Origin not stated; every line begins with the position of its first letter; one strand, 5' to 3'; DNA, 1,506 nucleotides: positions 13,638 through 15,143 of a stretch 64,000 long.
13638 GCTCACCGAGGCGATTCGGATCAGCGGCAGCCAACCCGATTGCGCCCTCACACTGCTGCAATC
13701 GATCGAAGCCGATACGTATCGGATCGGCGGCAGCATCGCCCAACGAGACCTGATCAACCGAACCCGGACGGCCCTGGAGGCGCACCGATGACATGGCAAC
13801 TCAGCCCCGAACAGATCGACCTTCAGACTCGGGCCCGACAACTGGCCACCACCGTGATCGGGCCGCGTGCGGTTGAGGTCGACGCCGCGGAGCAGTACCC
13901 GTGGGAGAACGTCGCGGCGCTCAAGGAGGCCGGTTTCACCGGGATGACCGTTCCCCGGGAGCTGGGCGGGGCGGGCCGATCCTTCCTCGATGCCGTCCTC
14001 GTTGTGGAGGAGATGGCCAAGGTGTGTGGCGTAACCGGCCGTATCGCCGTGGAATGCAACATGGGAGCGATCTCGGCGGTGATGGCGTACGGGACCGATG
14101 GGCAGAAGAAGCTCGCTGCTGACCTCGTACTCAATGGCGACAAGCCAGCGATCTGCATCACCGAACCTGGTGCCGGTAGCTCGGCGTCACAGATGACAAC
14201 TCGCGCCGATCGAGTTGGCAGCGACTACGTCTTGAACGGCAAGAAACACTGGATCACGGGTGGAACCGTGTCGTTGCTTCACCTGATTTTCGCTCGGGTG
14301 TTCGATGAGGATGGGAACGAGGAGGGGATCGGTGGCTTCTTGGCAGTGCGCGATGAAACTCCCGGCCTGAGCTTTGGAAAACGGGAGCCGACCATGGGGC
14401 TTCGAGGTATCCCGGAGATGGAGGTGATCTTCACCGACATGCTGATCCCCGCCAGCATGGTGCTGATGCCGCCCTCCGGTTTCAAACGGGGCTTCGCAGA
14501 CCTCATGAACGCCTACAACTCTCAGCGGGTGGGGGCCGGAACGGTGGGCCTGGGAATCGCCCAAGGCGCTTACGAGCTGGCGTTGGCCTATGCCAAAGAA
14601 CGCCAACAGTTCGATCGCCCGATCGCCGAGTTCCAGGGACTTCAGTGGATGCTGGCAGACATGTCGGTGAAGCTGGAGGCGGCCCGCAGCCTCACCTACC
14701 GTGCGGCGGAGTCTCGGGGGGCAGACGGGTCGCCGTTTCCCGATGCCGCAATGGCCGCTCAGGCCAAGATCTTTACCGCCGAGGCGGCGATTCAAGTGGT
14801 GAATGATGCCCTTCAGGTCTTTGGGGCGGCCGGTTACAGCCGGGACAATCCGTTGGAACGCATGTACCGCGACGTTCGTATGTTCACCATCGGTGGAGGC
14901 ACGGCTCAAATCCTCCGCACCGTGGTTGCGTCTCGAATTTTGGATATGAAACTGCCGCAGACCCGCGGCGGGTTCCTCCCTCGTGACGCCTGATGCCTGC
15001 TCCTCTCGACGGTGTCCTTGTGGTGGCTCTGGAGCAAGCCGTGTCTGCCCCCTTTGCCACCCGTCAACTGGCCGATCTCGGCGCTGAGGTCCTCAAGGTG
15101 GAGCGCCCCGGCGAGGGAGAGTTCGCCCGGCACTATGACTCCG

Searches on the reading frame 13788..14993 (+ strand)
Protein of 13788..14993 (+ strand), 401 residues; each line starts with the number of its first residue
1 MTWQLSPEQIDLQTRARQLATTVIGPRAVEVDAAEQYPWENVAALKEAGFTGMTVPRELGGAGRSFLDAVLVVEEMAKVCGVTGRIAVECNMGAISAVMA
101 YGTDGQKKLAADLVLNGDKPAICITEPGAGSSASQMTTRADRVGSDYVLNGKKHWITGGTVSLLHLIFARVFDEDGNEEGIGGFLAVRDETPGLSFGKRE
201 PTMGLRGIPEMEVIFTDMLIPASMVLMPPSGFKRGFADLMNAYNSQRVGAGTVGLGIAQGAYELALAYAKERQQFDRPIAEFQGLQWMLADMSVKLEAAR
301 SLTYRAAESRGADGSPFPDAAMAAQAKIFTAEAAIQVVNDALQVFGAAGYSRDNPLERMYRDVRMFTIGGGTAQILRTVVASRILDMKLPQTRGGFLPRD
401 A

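Call 38: search_protein_families(library=pfam, proteins=[window:13788-14993:+], max_evalue=0.01)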
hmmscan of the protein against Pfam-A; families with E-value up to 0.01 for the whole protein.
window:13788-14993:+ (401 aa): 5 families
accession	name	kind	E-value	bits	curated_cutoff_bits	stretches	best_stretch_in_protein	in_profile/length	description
PF00441.29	Acyl-CoA_dh_1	-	1.8e-44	151.9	22.4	1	234-385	2-150/150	Acyl-CoA dehydrogenase, C-terminal domain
PF08028.16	Acyl-CoA_dh_2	-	6.6e-24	85.1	22.7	1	250-366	3-126/134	Acyl-CoA dehydrogenase, C-terminal domain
PF02771.21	Acyl-CoA_dh_N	-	4.3e-23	82.3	22.9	1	6-108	1-103/113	Acyl-CoA dehydrogenase, N-terminal domain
PF02770.24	Acyl-CoA_dh_M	-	3.9e-21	75.5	33.3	1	121-218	1-97/97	Acyl-CoA dehydrogenase, middle domain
PF22924.1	ACOX_C_alpha1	-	0.00036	20.8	27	1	320-382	104-166/169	Acyl-CoA oxidase, C-alpha1 domain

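Call 41: search_solved_structures(query=window:13788-14993:+, max_evalue=1e-30)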
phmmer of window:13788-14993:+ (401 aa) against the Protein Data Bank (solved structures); distinct sequences matched with E-value up to 1e-30: 61 (the best 60 are shown).
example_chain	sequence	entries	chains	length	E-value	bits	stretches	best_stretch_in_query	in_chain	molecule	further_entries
5af7_A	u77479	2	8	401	3.6e-155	519.9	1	3-398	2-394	ACYL-COA DEHYDROGENASE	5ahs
5ol2_C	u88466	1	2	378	1.2e-72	248.4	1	20-385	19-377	Acyl-CoA dehydrogenase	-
3pfd_A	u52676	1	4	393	2.4e-71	244.1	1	3-383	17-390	Acyl-CoA dehydrogenase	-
8i4p_A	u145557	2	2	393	2.4e-69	237.5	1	10-386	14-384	Acyl-CoA dehydrogenase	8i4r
7w0j_A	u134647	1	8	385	5.4e-69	236.3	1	10-385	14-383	Acyl-CoA dehydrogenase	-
4l1f_A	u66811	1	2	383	7.6e-65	222.7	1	3-385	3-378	Acyl-CoA dehydrogenase domain protein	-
9w60_A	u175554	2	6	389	9.6e-65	222.3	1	2-385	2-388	Butyryl CoA dehydrogenase apo protein | Butyryl CoA Dehydrogenase with FAD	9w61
2dvl_A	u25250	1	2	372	1.9e-64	221.3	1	8-383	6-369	Acyl-CoA dehydrogenase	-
1ws9_A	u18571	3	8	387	1.1e-63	218.8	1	17-386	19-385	acyl-CoA dehydrogenase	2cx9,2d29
1jqi_A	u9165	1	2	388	1.3e-62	215.3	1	12-385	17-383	short chain acyl-CoA dehydrogenase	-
7y0a_A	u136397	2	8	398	2.2e-62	214.6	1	9-385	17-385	Short-chain specific acyl-CoA dehydrogenase, mitochondrial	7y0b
8sgs_A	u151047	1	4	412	2.8e-62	214.2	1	9-385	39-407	Short-chain specific acyl-CoA dehydrogenase, mitochondrial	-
1ukw_A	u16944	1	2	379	4e-62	213.7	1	3-385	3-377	acyl-CoA dehydrogenase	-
2vig_A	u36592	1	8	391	1.2e-61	212.1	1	9-385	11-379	SHORT-CHAIN SPECIFIC ACYL-COA DEHYDROGENASE,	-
4n5f_A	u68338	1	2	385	1.5e-61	211.8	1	9-383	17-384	Putative acyl-CoA dehydrogenase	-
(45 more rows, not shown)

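Call 43: search_protein_families(library=ncbifam, proteins=[window:13788-14993:+])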
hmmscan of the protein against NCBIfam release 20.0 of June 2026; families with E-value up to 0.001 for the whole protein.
window:13788-14993:+ (401 aa): 24 families
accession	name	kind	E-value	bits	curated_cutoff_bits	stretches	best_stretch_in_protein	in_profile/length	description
NF042439.1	SulpropCoADesulf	equivalog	6.7e-198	657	600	1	13-393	1-379/379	3-sulfinopropanoyl-CoA desulfinase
NF042972.1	AcrlCoAredClosAcrC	equivalog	9.1e-94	314.2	640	1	1-385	1-377/378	acryloyl-CoA reductase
NF043006.1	CyhCrbnylCoADH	equivalog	1.6e-64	218.3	650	1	16-386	15-377/380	cyclohexane-1-carbonyl-CoA dehydrogenase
NF045552.1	GlutCoADH_Des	equivalog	2.5e-61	208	470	1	1-385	1-380/387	glutaryl-CoA dehydrogenase Acd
NF008997.0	PRK12341.1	equivalog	1.7e-58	198.5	537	1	1-385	1-377/382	acyl-CoA dehydrogenase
NF058590.1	AcCoDHFadEBacil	equivalog_domain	2.4e-51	174.9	600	2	6-308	22-318/586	acyl-CoA dehydrogenase FadE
TIGR03207.1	cyc_hxne_CoA_dh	equivalog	6.7e-51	173.2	575.35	1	5-382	1-369/372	cyclohexanecarboxyl-CoA dehydrogenase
NF045652.1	ProlPCPDhRedW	equivalog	8.5e-50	169.6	650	1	46-382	41-371/376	L-prolyl-[peptidyl-carrier protein] dehydrogenase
NF053553.1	prodigi_MBC_PigA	equivalog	4.9e-48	164.1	500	1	1-383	1-378/381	prodigiosin MBC biosynthesis dehydrogenase PigA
NF002885.1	PRK03354.1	equivalog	1.9e-40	139.1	540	1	30-376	31-365/378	crotonobetainyl-CoA dehydrogenase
NF049984.1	Rv1679_FadE16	equivalog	5.5e-34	118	600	1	24-377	12-358/371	Rv1679 family acyl-CoA dehydrogenase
TIGR04022.1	sulfur_SfnB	equivalog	1.7e-31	109.5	430.9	1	15-368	13-364/391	SfnB family sulfur acquisition oxidoreductase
NF052270.1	Staph_DH_FadE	equivalog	5.3e-27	94.6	600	1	116-380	136-389/400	acyl-CoA dehydrogenase FadE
NF007000.1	PRK09463.1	subfamily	8.7e-25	87.1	600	1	36-365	73-415/726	acyl-CoA dehydrogenase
NF009586.0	PRK13026.1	subfamily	3.1e-21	75.4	608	1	37-360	109-445/777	acyl-CoA dehydrogenase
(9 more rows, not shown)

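Call 50: search_solved_structures(query=window:13788-14993:+, max_evalue=1e-100, show_alignments=1)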
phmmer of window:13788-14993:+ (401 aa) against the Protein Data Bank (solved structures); distinct sequences matched with E-value up to 1e-100: 1.
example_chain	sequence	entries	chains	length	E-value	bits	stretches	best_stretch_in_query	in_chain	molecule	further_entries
5af7_A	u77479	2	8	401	3.6e-155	519.9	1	3-398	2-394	ACYL-COA DEHYDROGENASE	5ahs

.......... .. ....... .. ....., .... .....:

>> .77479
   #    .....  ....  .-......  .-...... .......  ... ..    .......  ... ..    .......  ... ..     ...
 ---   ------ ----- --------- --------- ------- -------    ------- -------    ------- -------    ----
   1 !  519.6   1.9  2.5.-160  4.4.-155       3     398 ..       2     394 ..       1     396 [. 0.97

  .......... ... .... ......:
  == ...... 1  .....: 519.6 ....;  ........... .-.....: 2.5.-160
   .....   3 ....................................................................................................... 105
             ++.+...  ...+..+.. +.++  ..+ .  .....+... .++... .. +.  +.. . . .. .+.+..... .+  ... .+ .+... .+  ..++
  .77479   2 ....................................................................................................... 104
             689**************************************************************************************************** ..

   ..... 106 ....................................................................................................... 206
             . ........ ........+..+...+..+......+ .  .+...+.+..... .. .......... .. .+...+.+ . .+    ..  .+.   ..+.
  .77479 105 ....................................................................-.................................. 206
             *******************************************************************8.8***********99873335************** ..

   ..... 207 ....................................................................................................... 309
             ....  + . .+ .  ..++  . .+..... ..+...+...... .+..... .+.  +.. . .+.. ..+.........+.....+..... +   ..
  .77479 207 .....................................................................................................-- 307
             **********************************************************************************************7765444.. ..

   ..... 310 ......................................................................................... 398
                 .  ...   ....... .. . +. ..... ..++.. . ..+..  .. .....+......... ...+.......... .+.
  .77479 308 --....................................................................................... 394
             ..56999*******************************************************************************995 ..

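Call 74: search_dna_similar(query=window:13788-14993:+, collection=plasmids, mode=protein, max_rows=25)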
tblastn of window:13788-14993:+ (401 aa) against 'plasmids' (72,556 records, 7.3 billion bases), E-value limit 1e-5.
Records with a match: 2306; places in all: 6288; records where one place covers at least 80% of the query: 2155.
Best place of each record, by identity: 60-80% 6; <60% 2300.
By first word of the organism name: Rhizobium 376; Sinorhizobium 155; Streptomyces 151; Ralstonia 137; Pseudosulfitobacter 125; Rhodococcus 100; Agrobacterium 75; Bacillus 67; Phaeobacter 63; Paracoccus 62; and 235 more.
By predicted mobility (MOB-suite, as given by PLSDB): non-mobilizable 1447; conjugative 447; mobilizable 412.
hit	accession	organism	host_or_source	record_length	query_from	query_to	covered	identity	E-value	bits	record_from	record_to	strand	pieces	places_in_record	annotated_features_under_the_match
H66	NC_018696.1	Paraburkholderia phenoliruptrix BR3459a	Mimosa flocculosa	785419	3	397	99%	64.0%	4e-159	502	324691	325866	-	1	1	acdA: 3-sulfinopropanoyl-CoA desulfinase | CoA transferase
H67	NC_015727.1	Cupriavidus necator N-1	soil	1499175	3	399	99%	63.4%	9e-156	493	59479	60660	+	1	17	record has no annotation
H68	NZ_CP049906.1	Diaphorobacter sp. HDW4B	single bacterial strain,Hydrophilus ...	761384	1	396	99%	63.1%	2e-162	512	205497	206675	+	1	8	3-sulfinopropanoyl-CoA desulfinase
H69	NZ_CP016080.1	Mesorhizobium loti NZP2037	Lotus,cell culture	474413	3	396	98%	61.9%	7e-157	496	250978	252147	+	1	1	3-sulfinopropanoyl-CoA desulfinase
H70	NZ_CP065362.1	Ruegeria sp. SCSIO 43209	Galaxea fascicularis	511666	27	396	92%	60.5%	4e-132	425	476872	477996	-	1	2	3-sulfinopropanoyl-CoA desulfinase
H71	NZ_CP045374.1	Sulfitobacter sp. THAF37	pure culture,Surface of a polyethylene ...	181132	18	395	94%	58.7%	8e-138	441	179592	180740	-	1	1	3-sulfinopropanoyl-CoA desulfinase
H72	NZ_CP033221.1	Parasedimentitalea marina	Cell culture,deep seawater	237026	48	396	87%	61.8%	4e-104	448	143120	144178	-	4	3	none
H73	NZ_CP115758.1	Paracoccus sp. SCSIO 75233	cell culture,sediment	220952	3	399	99%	40.7%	1e-80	277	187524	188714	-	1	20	acyl-CoA dehydrogenase family protein (x2)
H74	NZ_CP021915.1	Sagittula sp. P11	cell culture,sulfidic waters (60 m) ...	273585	3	399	99%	40.7%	1e-80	277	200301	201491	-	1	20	acyl-CoA dehydrogenase family protein (x2)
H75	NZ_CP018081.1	Sulfitobacter alexandrii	Alexandrium minutum,cell culture,cell ...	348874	3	399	99%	40.7%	1e-80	277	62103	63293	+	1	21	acyl-CoA dehydrogenase family protein (x2)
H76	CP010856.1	Marinovum algicola DG 898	-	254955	3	399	99%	40.7%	1e-80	277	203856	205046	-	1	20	Acyl-CoA dehydrogenase | Butyryl-CoA dehydrogenase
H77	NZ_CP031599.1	Roseovarius indicus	pure culture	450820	3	395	98%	39.5%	9e-77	266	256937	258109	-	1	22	acyl-CoA dehydrogenase | acyl-CoA dehydrogenase family protein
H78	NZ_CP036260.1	Sporomusa termitida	whole organism,intestinal contents of ...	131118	5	385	95%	39.9%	1e-75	263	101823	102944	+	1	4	acyl-CoA dehydrogenase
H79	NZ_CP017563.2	Paraburkholderia sprentiae WSM5005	Lebeckia ambigua,root nodule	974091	1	385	96%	38.3%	4e-67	238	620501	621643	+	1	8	acyl-CoA dehydrogenase family protein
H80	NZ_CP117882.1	Novosphingobium sp. KACC 22771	Single cell,soil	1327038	3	385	96%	38.5%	4e-55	203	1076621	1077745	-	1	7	none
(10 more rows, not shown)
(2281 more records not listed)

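Call 79: get_annotated_region(hit=H70, flank=9000)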
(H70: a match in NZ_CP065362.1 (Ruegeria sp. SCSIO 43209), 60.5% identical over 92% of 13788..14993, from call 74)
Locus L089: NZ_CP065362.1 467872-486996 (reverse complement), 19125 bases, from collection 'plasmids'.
description: Ruegeria sp. SCSIO 43209 plasmid unnamed3, complete sequence
organism: Ruegeria sp. SCSIO 43209 (NCBI taxid 2793010)
taxonomy: Bacteria; Pseudomonadota; Alphaproteobacteria; Rhodobacterales; Roseobacteraceae; Ruegeria; Ruegeria sp. SCSIO 43209
host: -; source: Galaxea fascicularis; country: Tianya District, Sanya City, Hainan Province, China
typing (MOB-suite, as given by PLSDB): non-mobilizable
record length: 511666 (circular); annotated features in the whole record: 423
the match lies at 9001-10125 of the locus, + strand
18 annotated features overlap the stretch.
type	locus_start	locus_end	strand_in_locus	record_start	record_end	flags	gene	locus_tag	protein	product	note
CDS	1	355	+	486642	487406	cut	-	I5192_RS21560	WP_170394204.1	transporter substrate-binding domain-containing protein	-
CDS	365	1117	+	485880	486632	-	-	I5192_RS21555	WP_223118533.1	ABC transporter permease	-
CDS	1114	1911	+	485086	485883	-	-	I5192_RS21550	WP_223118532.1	ABC transporter permease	-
CDS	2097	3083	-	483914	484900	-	-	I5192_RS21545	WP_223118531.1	zinc-dependent alcohol dehydrogenase family protein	-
CDS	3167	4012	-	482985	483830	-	-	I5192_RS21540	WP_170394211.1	enoyl-CoA hydratase/isomerase family protein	-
CDS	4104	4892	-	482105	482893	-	-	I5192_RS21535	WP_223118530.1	SDR family NAD(P)-dependent oxidoreductase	-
CDS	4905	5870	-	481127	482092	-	-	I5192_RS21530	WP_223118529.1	LLM class oxidoreductase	-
CDS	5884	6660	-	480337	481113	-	-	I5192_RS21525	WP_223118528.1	CmcJ/NvfI family oxidoreductase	-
CDS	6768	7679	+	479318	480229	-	-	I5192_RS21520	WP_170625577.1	LysR family transcriptional regulator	-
CDS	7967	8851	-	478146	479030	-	-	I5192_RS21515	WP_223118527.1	LysR family transcriptional regulator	GO:0006355 - regulation of DNA-templated transcription [Evidence IEA]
CDS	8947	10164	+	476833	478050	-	-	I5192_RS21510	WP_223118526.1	3-sulfinopropanoyl-CoA desulfinase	-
CDS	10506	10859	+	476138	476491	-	-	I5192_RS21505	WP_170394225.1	hypothetical protein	-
CDS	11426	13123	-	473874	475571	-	-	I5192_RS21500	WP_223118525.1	hypothetical protein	-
CDS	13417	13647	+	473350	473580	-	-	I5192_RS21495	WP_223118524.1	hypothetical protein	-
CDS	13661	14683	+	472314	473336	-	-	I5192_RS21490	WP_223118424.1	IS110 family transposase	-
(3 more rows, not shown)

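Call 80: get_annotated_region(hit=H68, flank=9000)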
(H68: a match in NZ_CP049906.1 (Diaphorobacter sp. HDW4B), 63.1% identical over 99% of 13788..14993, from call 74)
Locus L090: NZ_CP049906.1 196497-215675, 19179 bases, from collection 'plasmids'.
description: Diaphorobacter sp. HDW4B plasmid unnamed1, complete sequence
organism: Diaphorobacter sp. HDW4B (NCBI taxid 2714925)
taxonomy: Bacteria; Pseudomonadota; Betaproteobacteria; Burkholderiales; Comamonadaceae; Diaphorobacter; Diaphorobacter sp. HDW4B
host: -; source: single bacterial strain,Hydrophilus acuminatus; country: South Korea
typing (MOB-suite, as given by PLSDB): non-mobilizable
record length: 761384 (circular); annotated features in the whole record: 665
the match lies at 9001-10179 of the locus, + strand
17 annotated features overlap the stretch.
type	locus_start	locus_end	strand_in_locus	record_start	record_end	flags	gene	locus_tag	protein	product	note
CDS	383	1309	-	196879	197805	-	-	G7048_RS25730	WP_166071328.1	dihydrodipicolinate synthase family protein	GO:0009436 - glyoxylate catabolic process [Evidence IEA]; GO:0071704 - organic substance metabolic process [Evidence ...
CDS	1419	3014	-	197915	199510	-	-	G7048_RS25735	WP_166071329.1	aldehyde dehydrogenase (NADP(+))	-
CDS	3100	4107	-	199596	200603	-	-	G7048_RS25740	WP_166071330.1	tripartite tricarboxylate transporter substrate binding protein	-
CDS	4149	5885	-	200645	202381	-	-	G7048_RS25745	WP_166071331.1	IlvD/Edd family dehydratase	-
CDS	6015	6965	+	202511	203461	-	-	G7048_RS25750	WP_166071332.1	LysR substrate-binding domain-containing protein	-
CDS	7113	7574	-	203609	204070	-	-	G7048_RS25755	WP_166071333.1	hotdog domain-containing protein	-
CDS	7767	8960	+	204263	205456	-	-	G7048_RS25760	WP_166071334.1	CaiB/BaiF CoA-transferase family protein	-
CDS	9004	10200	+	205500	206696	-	-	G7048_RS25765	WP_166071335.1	3-sulfinopropanoyl-CoA desulfinase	-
CDS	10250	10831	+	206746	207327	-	-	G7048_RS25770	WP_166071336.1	cysteine dioxygenase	-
CDS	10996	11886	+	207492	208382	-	-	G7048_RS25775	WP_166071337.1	LysR family transcriptional regulator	-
CDS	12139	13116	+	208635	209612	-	-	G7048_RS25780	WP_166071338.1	tripartite tricarboxylate transporter substrate-binding protein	-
CDS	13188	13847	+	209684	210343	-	-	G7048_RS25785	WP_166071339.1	glutathione binding-like protein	-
CDS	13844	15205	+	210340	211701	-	gorA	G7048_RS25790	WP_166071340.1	glutathione-disulfide reductase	GO:0045454 - cell redox homeostasis [Evidence IEA]; GO:0006749 - glutathione metabolic process [Evidence IEA]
CDS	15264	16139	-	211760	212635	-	-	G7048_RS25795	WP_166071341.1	LysR substrate-binding domain-containing protein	-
CDS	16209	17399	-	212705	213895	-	-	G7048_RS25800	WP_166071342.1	CoA transferase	-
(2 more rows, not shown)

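Call 84: list_cluster_members(proteins=[P0001, P0121, window:13788-14993:+, window:11348-12592:+])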
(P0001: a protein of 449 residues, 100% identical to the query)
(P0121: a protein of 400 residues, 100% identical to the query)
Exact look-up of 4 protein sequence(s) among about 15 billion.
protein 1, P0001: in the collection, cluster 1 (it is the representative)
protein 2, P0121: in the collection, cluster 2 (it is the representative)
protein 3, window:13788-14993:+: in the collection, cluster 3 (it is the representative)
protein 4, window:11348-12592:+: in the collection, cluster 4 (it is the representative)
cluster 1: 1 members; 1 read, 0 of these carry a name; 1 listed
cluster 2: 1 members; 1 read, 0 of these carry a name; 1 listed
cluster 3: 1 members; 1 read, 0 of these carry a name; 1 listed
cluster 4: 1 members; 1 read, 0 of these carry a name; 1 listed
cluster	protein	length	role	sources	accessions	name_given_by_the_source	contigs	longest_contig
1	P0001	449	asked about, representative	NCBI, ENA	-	-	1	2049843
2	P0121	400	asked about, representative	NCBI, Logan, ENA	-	-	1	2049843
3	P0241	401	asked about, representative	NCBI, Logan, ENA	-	-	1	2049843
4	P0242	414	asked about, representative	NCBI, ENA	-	-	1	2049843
